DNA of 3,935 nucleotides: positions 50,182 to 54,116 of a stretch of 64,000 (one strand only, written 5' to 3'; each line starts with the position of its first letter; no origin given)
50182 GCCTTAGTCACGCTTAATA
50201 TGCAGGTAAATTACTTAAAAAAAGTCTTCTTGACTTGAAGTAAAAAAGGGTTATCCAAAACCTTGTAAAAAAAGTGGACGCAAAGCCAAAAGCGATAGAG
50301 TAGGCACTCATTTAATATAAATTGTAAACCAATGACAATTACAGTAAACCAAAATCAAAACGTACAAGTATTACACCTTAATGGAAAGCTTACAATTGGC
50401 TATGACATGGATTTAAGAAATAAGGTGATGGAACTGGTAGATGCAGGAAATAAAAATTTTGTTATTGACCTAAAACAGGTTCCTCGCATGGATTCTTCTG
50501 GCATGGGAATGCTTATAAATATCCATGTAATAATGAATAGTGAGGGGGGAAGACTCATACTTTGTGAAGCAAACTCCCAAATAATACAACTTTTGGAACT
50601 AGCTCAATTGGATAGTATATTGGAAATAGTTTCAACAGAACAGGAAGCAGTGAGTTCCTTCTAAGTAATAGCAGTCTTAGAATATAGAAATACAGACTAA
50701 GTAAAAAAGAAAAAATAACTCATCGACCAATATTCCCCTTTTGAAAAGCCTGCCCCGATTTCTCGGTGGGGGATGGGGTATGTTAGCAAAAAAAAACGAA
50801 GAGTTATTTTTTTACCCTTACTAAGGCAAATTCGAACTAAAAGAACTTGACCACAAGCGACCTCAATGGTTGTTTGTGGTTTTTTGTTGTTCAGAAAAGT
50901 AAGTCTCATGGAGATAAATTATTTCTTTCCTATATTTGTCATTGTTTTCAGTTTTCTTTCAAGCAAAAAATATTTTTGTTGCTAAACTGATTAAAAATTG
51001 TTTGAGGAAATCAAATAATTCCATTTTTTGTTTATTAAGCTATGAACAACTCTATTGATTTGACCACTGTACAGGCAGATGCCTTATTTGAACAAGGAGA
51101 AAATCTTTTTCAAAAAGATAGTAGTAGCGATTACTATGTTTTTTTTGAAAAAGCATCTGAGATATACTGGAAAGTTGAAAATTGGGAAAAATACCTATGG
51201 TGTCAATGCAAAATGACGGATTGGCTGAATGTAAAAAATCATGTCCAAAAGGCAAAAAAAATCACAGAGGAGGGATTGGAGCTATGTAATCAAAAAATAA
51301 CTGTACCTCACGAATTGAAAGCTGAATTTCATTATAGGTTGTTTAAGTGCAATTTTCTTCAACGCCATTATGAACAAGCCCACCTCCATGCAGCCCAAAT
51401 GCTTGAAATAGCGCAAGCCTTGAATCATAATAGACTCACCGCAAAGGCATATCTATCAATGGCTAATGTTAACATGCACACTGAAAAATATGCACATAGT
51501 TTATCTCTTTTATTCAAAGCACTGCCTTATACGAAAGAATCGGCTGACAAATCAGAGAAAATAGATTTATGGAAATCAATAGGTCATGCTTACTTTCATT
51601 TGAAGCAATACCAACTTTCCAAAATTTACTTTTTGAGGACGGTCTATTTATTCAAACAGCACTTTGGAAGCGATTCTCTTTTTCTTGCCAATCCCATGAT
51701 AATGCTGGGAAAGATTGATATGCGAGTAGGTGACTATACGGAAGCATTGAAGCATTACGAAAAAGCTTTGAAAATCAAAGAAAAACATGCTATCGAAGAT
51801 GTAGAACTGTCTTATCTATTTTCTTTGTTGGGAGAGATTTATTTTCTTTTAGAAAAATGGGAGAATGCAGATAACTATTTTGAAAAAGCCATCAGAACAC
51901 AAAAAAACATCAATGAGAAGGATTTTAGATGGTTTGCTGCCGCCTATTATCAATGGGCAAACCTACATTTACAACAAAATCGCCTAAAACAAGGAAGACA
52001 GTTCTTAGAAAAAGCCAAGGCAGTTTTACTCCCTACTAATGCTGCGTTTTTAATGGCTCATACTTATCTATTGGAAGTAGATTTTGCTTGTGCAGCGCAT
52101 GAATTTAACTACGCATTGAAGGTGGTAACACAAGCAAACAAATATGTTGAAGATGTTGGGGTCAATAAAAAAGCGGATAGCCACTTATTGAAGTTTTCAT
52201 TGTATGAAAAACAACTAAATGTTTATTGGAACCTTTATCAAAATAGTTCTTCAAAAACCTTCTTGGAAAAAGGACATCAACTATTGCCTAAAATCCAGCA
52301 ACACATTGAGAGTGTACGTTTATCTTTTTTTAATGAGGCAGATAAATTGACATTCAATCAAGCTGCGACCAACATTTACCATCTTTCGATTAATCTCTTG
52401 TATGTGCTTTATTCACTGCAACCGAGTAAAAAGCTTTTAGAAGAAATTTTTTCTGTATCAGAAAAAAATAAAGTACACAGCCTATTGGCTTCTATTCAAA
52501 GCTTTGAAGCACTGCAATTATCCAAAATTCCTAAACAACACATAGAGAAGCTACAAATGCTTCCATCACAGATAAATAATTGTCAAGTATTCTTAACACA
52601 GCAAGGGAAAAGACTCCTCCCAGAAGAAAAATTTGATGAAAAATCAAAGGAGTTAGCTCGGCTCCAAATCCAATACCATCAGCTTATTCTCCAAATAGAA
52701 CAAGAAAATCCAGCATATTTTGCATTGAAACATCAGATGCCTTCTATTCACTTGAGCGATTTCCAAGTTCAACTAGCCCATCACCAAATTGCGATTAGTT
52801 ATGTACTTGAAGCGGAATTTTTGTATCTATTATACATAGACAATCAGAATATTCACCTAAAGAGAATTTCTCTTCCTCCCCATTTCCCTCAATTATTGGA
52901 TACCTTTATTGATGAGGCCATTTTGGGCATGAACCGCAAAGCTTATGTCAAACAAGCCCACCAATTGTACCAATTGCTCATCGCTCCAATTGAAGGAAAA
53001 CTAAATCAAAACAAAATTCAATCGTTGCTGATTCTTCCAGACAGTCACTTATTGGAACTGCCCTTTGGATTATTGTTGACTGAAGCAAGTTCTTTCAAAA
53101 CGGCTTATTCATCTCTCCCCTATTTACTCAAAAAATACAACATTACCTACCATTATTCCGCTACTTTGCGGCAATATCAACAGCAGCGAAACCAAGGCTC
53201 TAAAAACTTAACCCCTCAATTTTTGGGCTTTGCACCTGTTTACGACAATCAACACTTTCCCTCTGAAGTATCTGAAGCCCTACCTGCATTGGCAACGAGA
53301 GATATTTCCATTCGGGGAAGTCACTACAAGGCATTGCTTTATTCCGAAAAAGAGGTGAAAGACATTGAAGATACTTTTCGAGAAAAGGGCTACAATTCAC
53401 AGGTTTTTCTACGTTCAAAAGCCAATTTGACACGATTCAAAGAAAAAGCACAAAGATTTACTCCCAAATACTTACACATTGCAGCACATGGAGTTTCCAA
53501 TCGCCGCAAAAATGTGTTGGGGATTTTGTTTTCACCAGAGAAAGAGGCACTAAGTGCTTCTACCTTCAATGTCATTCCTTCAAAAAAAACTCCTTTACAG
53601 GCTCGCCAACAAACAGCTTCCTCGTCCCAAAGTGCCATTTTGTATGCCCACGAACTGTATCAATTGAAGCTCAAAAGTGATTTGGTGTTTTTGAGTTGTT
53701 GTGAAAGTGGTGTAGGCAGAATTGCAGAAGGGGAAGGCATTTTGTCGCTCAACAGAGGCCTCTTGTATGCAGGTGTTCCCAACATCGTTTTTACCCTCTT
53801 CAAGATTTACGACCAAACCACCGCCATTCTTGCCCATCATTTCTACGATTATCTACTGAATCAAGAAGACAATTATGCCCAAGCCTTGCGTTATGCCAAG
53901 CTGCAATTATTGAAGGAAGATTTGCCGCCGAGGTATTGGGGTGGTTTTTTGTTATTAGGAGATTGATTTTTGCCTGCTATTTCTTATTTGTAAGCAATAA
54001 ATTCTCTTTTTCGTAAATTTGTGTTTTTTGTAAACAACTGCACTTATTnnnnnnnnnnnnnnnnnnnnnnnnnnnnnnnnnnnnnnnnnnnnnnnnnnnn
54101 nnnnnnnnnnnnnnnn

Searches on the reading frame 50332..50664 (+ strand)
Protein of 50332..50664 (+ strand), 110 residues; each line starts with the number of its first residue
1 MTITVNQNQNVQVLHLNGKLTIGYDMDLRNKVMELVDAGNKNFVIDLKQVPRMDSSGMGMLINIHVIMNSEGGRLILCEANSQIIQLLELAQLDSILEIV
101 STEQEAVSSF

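Call 58: search_protein_families(library=ncbifam, proteins=[window:50332-50664:+], max_evalue=0.01)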
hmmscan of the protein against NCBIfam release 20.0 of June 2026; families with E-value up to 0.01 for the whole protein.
window:50332-50664:+ (110 aa): 8 families
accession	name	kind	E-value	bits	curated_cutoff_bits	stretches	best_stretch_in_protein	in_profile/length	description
TIGR00377.1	ant_ant_sig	superfamily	4.9e-19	68.2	53.45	1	1-104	3-107/108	anti-sigma factor antagonist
TIGR02886.1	spore_II_AA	equivalog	1.2e-13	51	114.75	1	5-107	3-106/106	anti-sigma F factor antagonist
NF033618.0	mlaB_1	equivalog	1.2e-07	32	90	1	8-97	6-92/94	lipid asymmetry maintenance protein MlaB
NF052652.1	YtvA_fam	equivalog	0.00063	19.4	250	1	5-96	139-232/243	YtvA family blue-light photoreceptor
NF002134.0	PRK00971.1-4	equivalog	0.00089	18.1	557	1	4-87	322-404/429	glutaminase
TIGR00815.1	sulP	subfamily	0.0014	17.1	380.45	1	39-95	495-551/565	sulfate permease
NF047705.1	slr1659_superfam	superfamily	0.0019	18.5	100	1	4-77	9-85/111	slr1659 superfamily regulator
NF045506.1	antisigant_RssC_Pseudo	equivalog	0.0055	16.5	250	1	8-106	11-111/159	anti-sigma factor antagonist RssC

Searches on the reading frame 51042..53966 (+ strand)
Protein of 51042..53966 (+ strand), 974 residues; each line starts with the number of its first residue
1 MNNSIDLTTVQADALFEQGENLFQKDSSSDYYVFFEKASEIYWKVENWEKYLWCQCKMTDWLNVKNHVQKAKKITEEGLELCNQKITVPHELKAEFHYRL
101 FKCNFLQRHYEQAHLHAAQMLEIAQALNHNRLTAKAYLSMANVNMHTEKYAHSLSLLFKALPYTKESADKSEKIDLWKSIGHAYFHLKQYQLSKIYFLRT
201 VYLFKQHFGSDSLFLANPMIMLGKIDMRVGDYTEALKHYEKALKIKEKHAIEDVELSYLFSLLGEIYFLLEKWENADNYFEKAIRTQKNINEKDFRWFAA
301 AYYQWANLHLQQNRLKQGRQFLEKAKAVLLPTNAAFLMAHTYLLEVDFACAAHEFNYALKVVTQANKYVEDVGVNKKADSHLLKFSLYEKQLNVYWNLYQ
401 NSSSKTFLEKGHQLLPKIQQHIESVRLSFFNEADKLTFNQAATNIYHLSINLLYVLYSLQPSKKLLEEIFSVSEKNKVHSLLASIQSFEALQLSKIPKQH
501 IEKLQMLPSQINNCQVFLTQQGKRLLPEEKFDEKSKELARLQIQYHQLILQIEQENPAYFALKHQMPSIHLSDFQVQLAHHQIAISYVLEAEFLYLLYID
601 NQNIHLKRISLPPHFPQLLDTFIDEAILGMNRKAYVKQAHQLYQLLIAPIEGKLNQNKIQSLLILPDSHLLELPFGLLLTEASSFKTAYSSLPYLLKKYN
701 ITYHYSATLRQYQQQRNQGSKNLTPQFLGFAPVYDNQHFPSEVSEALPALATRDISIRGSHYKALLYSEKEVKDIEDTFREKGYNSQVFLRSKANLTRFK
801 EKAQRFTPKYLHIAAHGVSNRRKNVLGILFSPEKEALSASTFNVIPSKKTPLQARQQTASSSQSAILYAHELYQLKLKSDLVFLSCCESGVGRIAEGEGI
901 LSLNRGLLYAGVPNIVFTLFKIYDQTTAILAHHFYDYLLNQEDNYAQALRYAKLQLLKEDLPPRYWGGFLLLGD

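Call 6: search_protein_families(library=pfam, proteins=[window:51042-53966:+], max_evalue=0.01)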
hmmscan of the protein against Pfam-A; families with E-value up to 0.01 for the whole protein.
window:51042-53966:+ (974 aa): 13 families
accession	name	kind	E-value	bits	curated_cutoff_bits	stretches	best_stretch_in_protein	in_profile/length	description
PF12770.12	CHAT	-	8.4e-51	173.6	24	1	638-974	3-289/289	CHAT domain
PF13424.12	TPR_12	-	4.8e-17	62.4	30.1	2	177-248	6-77/77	Tetratricopeptide repeat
PF00515.34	TPR_1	-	1.5e-11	44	27.8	1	229-248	14-33/34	Tetratricopeptide repeat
PF07719.23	TPR_2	-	5.3e-11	42.2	27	1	220-248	5-33/34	Tetratricopeptide repeat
PF17874.7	TPR_MalT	-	2.8e-10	40.4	45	1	220-370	44-192/336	MalT-like TPR region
PF13181.12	TPR_8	-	2.5e-09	37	25.7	1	220-249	5-34/34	Tetratricopeptide repeat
PF13374.12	TPR_10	-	1.8e-06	28.2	27.5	0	221-248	7-34/42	Tetratricopeptide repeat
PF13176.12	TPR_7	-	1.7e-05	25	27.9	0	260-289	2-33/36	Tetratricopeptide repeat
PF13428.12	TPR_14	-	0.00012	22.9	23.5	0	221-245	6-30/44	Tetratricopeptide repeat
PF10602.15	RPN7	-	0.0002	21.5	29.6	0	221-355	41-148/174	26S proteasome subunit RPN7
PF23914.1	TPR_CcmH_CycH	-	0.00068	19.9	42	0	220-258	54-90/158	Cytochrome c-type biogenesis protein H TPR domain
PF10516.15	SHNi-TPR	-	0.0011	18.9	21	0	220-249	5-34/38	SHNi-TPR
PF13414.12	TPR_11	-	0.0026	17.9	26.8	1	223-248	1-26/42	TPR repeat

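Call 7: search_protein_families(library=padloc, proteins=[window:51042-53966:+], max_evalue=0.01)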
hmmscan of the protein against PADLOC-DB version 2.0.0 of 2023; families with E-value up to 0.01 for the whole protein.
window:51042-53966:+ (974 aa): 1 family
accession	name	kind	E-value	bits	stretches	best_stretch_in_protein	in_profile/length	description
PDLC01169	TPR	-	1.2e-05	22.9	1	219-292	152-223/252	TPR repeats containing protein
